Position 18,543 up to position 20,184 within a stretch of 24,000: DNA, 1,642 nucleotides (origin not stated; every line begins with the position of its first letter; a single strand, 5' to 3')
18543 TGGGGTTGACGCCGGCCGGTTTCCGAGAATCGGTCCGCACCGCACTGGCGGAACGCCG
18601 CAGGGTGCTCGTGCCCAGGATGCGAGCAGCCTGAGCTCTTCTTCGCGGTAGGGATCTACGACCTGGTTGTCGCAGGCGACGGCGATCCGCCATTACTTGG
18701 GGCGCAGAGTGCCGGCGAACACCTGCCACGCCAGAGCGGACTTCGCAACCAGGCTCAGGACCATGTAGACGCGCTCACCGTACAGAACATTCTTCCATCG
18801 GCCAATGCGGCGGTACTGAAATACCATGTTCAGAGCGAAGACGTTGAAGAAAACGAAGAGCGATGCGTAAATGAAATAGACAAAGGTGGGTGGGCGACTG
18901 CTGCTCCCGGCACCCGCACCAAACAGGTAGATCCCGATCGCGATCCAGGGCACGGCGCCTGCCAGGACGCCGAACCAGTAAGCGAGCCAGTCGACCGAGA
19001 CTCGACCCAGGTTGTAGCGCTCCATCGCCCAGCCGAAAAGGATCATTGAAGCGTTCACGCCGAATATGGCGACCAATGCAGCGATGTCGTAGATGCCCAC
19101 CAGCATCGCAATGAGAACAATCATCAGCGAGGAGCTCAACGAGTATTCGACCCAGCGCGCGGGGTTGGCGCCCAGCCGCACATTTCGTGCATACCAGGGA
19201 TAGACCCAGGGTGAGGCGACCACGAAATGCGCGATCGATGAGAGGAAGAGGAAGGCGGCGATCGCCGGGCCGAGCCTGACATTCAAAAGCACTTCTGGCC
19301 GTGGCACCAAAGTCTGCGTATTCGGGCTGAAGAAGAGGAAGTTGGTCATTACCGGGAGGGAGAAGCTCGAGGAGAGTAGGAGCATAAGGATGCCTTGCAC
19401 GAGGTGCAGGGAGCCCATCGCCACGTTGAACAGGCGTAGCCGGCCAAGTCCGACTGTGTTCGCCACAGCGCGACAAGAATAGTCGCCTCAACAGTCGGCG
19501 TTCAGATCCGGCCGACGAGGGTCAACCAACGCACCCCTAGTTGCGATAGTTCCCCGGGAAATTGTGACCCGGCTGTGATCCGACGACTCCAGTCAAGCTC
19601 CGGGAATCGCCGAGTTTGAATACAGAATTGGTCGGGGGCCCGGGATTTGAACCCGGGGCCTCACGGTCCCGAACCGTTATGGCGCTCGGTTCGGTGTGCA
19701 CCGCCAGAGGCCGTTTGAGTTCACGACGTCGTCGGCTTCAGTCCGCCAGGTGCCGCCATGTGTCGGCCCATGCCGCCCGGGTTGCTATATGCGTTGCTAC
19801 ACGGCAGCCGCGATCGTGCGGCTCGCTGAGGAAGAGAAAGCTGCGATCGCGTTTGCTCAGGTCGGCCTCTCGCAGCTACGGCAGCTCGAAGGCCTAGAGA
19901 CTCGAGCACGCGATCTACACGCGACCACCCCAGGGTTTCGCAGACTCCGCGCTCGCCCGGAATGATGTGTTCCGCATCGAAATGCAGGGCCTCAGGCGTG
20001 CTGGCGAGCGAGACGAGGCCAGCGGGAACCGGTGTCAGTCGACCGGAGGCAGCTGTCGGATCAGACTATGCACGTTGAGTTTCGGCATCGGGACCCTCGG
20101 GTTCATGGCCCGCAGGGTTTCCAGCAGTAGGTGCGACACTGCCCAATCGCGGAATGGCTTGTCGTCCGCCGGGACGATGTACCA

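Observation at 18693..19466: Heliorhodopsin gene with all key chromophore-pocket residues intact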

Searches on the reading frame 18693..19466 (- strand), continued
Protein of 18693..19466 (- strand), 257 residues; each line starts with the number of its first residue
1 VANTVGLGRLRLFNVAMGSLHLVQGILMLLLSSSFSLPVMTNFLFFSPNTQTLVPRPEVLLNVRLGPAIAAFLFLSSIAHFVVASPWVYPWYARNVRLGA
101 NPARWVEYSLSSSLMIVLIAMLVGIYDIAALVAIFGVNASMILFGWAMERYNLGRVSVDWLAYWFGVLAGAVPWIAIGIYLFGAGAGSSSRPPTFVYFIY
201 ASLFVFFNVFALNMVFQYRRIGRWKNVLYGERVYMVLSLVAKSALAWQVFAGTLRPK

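Call 25: find_related_loci(query=window:18693-19466:-, collection=genome_contigs, flank=10000)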
Query window:18693-19466:- (257 aa) in genome_contigs; peptide patterns used: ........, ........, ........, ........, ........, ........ (x = any residue, [..] = any of these).
246 stretches matched a pattern; 149 encode a relative of the query (tblastn E <= 1e-3); the best 80 are kept; 80 distinct loci.
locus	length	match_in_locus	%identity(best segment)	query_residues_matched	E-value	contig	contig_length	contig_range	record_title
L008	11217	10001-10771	96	1-257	4e-160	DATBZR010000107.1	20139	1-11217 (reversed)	MAG TPA_asm: Candidatus Dormiibacterota bacterium isolate SMAG_U7624 k141_283761, whole genome shotgun sequence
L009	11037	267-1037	96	1-257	5e-159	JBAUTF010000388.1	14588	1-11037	MAG: Candidatus Dormiibacterota bacterium isolate MFD05778_ilm_asm_bin8 k127_64195, whole genome shotgun sequence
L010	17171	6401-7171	95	1-257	3e-158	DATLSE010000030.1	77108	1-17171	MAG TPA_asm: Nitrosotalea sp. isolate SMAG_U13922 k141_1235551, whole genome shotgun sequence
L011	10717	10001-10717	95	1-239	3e-148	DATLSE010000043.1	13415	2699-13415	MAG TPA_asm: Nitrosotalea sp. isolate SMAG_U13922 k141_336555, whole genome shotgun sequence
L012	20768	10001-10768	86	1-256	4e-144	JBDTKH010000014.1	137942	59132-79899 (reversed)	MAG: Candidatus Dormiibacterota bacterium isolate cluster2_bin.72 k127_606151, whole genome shotgun sequence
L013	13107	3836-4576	84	10-256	5e-139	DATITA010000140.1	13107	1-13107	MAG TPA_asm: Candidatus Dormiibacterota bacterium isolate SMAG_U15943 k141_710669, whole genome shotgun sequence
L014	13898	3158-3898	84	10-256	3e-138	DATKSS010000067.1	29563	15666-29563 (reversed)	MAG TPA_asm: Candidatus Dormiibacterota bacterium isolate SMAG_U14060 k141_569587, whole genome shotgun sequence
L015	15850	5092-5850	68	4-256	7e-115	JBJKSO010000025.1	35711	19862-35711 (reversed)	MAG: Candidatus Dormibacteria bacterium isolate Bin_84 S1Ck127_3349884_flag_1_multi_10.0000_len_35711, whole genome shot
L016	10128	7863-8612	68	7-256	1e-109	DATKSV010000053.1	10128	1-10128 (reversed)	MAG TPA_asm: Candidatus Nanopelagicaceae bacterium isolate SMAG_U14063 k141_550555, whole genome shotgun sequence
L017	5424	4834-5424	84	1-197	1e-106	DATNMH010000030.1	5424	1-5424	MAG TPA_asm: Candidatus Acidoferrum sp. isolate SMAG_U11474 k141_229299, whole genome shotgun sequence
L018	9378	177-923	61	7-256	1e-103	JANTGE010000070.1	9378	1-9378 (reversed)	MAG: Acidimicrobiia bacterium isolate bin10049 c_000000008379, whole genome shotgun sequence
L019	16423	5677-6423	60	7-256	6e-99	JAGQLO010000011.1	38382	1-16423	MAG: Candidatus Doudnabacteria bacterium isolate HKST-UBA18 NODE_11_length_38382_cov_7.430727, whole genome shotgun sequ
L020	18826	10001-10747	61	7-256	8e-99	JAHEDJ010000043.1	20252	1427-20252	MAG: bacterium isolate Ww198 NODE_4030_length_20252_cov_13.636183, whole genome shotgun sequence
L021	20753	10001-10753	60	5-256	2e-98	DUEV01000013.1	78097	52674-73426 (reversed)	MAG TPA_asm: Dehalococcoidia bacterium isolate W156 Contig13, whole genome shotgun sequence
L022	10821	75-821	62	9-257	2e-96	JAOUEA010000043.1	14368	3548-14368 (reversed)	MAG: Actinomycetota bacterium isolate 4_1_Jan_SF_Bin49 4_1_Jan_SF_Bin49_scaffold_1549_c1, whole genome shotgun sequence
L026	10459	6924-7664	58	10-257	6e-91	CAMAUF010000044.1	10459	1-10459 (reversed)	MAG: bacterium isolate MaH-04nov19-200 genome assembly, contig: MaH-04nov19-C16322, whole genome shotgun sequence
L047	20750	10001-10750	55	7-256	1e-85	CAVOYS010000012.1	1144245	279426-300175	MAG: uncultured Chloroflexia bacterium isolate MFD09779.bin.2.144 genome assembly, contig: contig_6777, whole genome sho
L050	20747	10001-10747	53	7-256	1e-84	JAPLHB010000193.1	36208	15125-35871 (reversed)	MAG: Chloroflexota bacterium isolate LacPavin_0920_WC70_MAG_64_18 LacPavin_0920_WC70_scaffold_600403, whole genome shotg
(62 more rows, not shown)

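Call 44: find_encoding_contigs(protein=P0019, flank=10000, max_places=3)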
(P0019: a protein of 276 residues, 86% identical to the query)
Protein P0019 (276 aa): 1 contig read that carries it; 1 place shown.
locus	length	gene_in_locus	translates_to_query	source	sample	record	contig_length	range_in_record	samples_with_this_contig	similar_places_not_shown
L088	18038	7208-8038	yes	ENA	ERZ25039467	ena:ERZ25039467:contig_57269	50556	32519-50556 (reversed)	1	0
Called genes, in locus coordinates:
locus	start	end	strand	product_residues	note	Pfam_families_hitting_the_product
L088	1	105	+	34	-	?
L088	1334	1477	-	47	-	-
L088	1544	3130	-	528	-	PF00005:ABC_tran, PF13304:AAA_21, PF01061:ABC2_membrane, PF12698:ABC2_membrane_3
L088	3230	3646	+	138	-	PF00440:TetR_N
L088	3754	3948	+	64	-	-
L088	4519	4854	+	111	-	PF00903:Glyoxalase, PF18029:Glyoxalase_6 (weak)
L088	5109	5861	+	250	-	PF18928:DUF5677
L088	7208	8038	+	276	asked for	PF18761:Heliorhodopsin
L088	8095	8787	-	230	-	-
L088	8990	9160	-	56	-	-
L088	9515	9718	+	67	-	-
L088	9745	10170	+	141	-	PF02661:Fic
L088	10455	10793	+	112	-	-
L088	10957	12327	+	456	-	PF07690:MFS_1, PF13347:MFS_2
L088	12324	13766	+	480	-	PF00282:Pyridoxal_deC, PF00155:Aminotran_1_2 (faint), PF01041:DegT_DnrJ_EryC1, PF00266:Aminotran_5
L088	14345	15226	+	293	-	PF01047:MarR, PF12802:MarR_2, PF13463:HTH_27 (weak), PF00583:Acetyltransf_1, PF13673:Acetyltransf_10, PF13508:Acetyltransf_7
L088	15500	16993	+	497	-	-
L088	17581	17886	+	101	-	PF01695:IstB_IS21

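Call 48: search_solved_structures(query=window:18693-19466:-, max_evalue=1e-60, show_alignments=5)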
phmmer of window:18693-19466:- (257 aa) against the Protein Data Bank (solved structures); distinct sequences matched with E-value up to 1e-60: 5.
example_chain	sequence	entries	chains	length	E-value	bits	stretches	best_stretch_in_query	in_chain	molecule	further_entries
6is6_A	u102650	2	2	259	3.3e-70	239.6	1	6-256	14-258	heliorhodopsin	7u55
7clj_A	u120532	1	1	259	7.5e-70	238.4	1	6-256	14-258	heliorhodopsin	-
9ljj_A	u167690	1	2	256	9.2e-68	231.5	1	9-256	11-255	Heliorhodopsin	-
6su3_X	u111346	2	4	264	1e-67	231.4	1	9-256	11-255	48C12 heliorhodopsin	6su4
6uh3_A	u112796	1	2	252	5.4e-67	229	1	9-254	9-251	Heliorhodopsin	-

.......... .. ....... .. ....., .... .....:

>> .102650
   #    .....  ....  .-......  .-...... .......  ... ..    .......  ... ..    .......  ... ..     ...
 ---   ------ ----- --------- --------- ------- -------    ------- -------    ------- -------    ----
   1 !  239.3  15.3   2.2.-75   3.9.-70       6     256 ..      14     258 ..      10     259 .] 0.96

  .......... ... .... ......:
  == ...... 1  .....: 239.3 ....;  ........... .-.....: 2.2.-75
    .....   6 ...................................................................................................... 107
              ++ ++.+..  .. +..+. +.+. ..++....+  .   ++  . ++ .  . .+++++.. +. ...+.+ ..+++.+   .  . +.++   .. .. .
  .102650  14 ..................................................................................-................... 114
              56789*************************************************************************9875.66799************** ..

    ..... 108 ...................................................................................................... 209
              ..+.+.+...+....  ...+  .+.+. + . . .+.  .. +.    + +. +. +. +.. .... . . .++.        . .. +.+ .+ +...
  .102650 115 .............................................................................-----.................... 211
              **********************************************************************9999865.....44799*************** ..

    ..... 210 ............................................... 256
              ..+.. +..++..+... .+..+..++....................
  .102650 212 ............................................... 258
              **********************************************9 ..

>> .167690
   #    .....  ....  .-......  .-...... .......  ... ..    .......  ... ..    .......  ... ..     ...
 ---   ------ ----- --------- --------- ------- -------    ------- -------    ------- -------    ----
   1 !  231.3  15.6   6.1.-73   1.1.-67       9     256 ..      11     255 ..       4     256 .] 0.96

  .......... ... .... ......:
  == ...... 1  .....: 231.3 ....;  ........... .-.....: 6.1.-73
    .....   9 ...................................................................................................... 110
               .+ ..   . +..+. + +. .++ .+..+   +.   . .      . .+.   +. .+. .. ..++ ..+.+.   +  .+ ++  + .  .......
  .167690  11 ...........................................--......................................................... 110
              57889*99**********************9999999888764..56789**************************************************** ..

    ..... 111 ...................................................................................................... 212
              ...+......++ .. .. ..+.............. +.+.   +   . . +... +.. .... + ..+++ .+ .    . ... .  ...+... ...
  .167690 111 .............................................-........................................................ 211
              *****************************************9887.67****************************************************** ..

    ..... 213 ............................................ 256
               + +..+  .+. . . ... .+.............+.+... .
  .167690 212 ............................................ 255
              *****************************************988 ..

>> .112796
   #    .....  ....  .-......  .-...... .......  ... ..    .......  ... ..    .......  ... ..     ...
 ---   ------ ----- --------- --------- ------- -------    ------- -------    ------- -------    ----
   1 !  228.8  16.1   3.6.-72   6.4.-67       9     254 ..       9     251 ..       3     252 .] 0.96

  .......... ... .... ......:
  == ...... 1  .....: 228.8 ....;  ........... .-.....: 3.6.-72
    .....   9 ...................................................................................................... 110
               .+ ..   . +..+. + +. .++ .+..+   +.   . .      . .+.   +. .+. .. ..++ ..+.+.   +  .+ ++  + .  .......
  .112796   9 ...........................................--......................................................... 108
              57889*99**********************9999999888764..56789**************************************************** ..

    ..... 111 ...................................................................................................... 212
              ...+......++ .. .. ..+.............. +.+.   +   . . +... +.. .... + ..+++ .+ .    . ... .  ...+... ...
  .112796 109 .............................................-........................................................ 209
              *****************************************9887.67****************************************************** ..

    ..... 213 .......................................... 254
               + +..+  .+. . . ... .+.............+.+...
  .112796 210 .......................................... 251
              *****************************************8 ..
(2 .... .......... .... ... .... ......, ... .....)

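Call 53: predict_structure(alignment_id=A1)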
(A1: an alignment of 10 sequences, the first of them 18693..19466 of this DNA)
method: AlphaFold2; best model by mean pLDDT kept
length: 257 residues; sequences in the alignment: 10
mean_pLDDT: 61.8   pTM: 0.50
mean pLDDT of the five models: 61.8, 59.8, 57.7, 56.7, 55.9
residues with pLDDT >= 90: 0; 70-90: 53; 50-70: 179; < 50: 25
segments of 3 or more residues with pLDDT < 50: 1-5, 123-127, 183-191, 253-257
pLDDT, mean of each block of 10 residues (from residue 1): 54 76 75 57 73 72 64 75 78 67 58 56 51 59 58 54 60 58 46 57 63 60 61 62 60 47
secondary structure, 60 per line:
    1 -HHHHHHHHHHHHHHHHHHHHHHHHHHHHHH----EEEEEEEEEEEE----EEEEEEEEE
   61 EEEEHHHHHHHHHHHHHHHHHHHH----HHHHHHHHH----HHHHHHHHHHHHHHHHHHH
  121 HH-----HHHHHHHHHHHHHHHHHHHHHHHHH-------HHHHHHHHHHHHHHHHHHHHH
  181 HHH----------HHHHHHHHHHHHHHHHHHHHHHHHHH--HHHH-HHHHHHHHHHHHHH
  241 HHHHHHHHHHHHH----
elements in order: H2-31 E36-47 E52-64 H65-84 H89-97 H102-122 H128-152 H160-183 H194-219 H222-225 H227-253

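Call 56: fold_search(model_id=the predicted structure, library=pdb)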
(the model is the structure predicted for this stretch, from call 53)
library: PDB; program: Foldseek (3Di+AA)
matches with E <= 10: 218; with E <= 0.001: 10
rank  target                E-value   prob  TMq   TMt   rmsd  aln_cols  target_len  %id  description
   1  6is6                  5.4e-14  1.00  0.79  0.81   3.9       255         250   47  Crystal structure of Thermoplasmatales archaeon heliorhodopsin (released 2019-09-25)
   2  7clj                  1.3e-13  1.00  0.80  0.81   3.9       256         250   46  Crystal structure of Thermoplasmatales archaeon heliorhodopsin E108D mutant (released 2020-09-02)
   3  7u55                  1.6e-13  1.00  0.77  0.80   4.4       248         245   48  Crystal structure of Thermoplasmatales archaeon heliorhodopsin at pH 4.5 (released 2022-09-07)
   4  6su3_A                5.4e-13  1.00  0.79  0.79   4.3       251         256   50  Crystal structure of the 48C12 heliorhodopsin in the violet form at pH 8.8 (released 2019-12-11)
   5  6su3_X                9.4e-13  1.00  0.77  0.77   4.3       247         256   50  Crystal structure of the 48C12 heliorhodopsin in the violet form at pH 8.8 (released 2019-12-11)
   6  6su4_A                1.4e-12  1.00  0.78  0.79   4.4       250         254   50  Crystal structure of the 48C12 heliorhodopsin in the blue form at pH 4.3 (released 2019-12-11)
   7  6su4_X                2.4e-12  1.00  0.78  0.79   4.3       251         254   50  Crystal structure of the 48C12 heliorhodopsin in the blue form at pH 4.3 (released 2019-12-11)
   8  9ljj_A                1.1e-11  1.00  0.79  0.80   4.3       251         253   50  cryo-EM structure of a nanobody bound heliorhodopsin (released 2025-02-12)
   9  6uh3_B                2.2e-11  1.00  0.75  0.78   4.6       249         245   51  Crystal structure of bacterial heliorhodopsin 48C12 (released 2019-12-04)
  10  6uh3_A                5.8e-11  1.00  0.77  0.80   4.3       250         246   50  Crystal structure of bacterial heliorhodopsin 48C12 (released 2019-12-04)
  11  5azd_B                1.6e-01  0.99  0.54  0.55   6.1       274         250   11  Crystal structure of thermophilic rhodopsin. (released 2016-04-27)
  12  8f6i_A                1.9e-01  0.60  0.26  0.25  19.9       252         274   12  Cryo-EM structure of a Zinc-loaded symmetrical D70A mutant of the YiiP-Fab complex (released 2023-02-08)
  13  9wfa                  2.3e-01  0.99  0.54  0.56   6.3       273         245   11  Cryo-EM structure of psXR (released 2026-03-18)
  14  5jsi_A                3.7e-01  0.97  0.52  0.60   7.1       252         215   13  Structure of membrane protein (released 2017-05-31)
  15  7ytb_A                3.9e-01  0.95  0.51  0.51   7.3       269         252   10  Crystal structure of Kin4B8 (released 2023-03-15)
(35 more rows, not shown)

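Call 59: search_protein_families(library=pfam, proteins=[L020:10806-12146:-, L020:12143-13156:-, L020:13204-14688:-, L020:14729-15217:-, L026:5828-6730:-, L026:7803-8933:+, L050:8350-9342:+, L050:9360-9905:+, L047:7190-8530:+, L047:8549-9328:+], max_evalue=0.001)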
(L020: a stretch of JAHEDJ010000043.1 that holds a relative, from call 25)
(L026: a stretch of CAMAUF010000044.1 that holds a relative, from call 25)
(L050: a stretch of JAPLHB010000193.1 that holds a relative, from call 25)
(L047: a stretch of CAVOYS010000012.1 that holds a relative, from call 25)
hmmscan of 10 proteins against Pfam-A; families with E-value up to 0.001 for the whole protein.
L020:10806-12146:- (446 aa): 2 families
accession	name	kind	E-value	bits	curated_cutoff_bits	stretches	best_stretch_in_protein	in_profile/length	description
PF03441.19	FAD_binding_7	-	4.8e-92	307.4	27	1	241-440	1-202/203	FAD binding domain of DNA photolyase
PF00875.24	DNA_photolyase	-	1.3e-37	129.8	26.6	1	5-158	2-162/164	DNA photolyase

L020:12143-13156:- (337 aa): 1 family
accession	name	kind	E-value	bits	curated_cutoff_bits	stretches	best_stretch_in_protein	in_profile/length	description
PF01553.26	Acyltransferase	-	1.1e-11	45.2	23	1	115-244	2-123/132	Acyltransferase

L020:13204-14688:- (494 aa): 5 families
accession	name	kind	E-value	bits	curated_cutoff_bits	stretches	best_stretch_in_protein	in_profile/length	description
PF11066.14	DUF2867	-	3.5e-35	121.8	27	1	324-468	1-142/142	Protein of unknown function (DUF2867)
PF13460.12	NAD_binding_10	-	5.7e-19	69.1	27.2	1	7-144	1-133/184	NAD(P)H-binding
PF05368.20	NmrA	-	1.1e-13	51.9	27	1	2-111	4-107/298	NmrA-like family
PF01370.27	Epimerase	-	1.7e-08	34.6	20.9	1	3-108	1-112/240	NAD dependent epimerase/dehydratase family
PF01073.25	3Beta_HSD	-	0.00059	19.4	22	1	4-108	1-113/280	3-beta hydroxysteroid dehydrogenase/isomerase family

L020:14729-15217:- (162 aa): 1 family
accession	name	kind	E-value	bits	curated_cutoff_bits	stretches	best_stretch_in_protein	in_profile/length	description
PF04248.19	NTP_transf_9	-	2.8e-31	107.6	22.1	1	29-120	1-92/93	Domain of unknown function (DUF427)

L026:5828-6730:- (300 aa): 3 families
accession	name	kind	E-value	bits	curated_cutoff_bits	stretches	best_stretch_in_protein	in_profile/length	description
PF13411.12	MerR_1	-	2.3e-13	50.5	21.6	1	4-65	2-62/69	MerR HTH family regulatory protein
PF02607.22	B12-binding_2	-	1.2e-10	41.8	23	1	93-159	3-69/74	B12 binding domain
PF00376.29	MerR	-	2.1e-10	40.7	28.2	1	4-41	1-38/38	MerR family regulatory protein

L026:7803-8933:+ (376 aa): 1 family
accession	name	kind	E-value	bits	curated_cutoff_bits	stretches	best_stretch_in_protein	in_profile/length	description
PF01553.26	Acyltransferase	-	3.3e-06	27.4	23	1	123-274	1-123/132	Acyltransferase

L050:8350-9342:+ (330 aa): 2 families
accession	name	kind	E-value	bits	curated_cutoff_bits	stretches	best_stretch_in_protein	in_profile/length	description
PF02866.23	Ldh_1_C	-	2.3e-39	135.6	22.6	1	159-325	1-169/174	lactate/malate dehydrogenase, alpha/beta C-terminal domain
PF00056.29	Ldh_1_N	-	1.5e-32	113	27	1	31-156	15-141/141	lactate/malate dehydrogenase, NAD binding domain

L050:9360-9905:+ (181 aa): 0 families

L047:7190-8530:+ (446 aa): 4 families
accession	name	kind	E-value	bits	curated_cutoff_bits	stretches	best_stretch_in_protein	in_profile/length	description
PF02607.22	B12-binding_2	-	8.6e-15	55.1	23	1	118-188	3-73/74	B12 binding domain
PF13411.12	MerR_1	-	2.5e-14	53.6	21.6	1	16-80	2-65/69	MerR HTH family regulatory protein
PF00376.29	MerR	-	4.6e-10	39.6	28.2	1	16-53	1-38/38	MerR family regulatory protein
PF02310.24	B12-binding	-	4.9e-09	36.5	32.1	1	200-299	2-104/121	B12 binding domain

L047:8549-9328:+ (259 aa): 1 family
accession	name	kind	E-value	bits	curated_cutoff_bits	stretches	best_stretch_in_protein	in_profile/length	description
PF03073.20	TspO_MBR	-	2.9e-05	24.3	24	1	44-162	30-141/145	TspO/MBR family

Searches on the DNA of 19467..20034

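Call 78: search_rna_families(source=window, start=19467, end=20034, threshold=evalue, max_evalue=1, show_alignments=2)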
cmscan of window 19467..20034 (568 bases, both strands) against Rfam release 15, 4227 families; matches with E-value up to 1: 1.
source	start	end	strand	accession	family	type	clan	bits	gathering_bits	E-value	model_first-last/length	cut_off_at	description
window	19805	19848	-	RF03139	S4-Bacteroidia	Cis-reg; leader;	CL00119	17.8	34.7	0.34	1-34/34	no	S4-Bacteroidia ribosomal protein leader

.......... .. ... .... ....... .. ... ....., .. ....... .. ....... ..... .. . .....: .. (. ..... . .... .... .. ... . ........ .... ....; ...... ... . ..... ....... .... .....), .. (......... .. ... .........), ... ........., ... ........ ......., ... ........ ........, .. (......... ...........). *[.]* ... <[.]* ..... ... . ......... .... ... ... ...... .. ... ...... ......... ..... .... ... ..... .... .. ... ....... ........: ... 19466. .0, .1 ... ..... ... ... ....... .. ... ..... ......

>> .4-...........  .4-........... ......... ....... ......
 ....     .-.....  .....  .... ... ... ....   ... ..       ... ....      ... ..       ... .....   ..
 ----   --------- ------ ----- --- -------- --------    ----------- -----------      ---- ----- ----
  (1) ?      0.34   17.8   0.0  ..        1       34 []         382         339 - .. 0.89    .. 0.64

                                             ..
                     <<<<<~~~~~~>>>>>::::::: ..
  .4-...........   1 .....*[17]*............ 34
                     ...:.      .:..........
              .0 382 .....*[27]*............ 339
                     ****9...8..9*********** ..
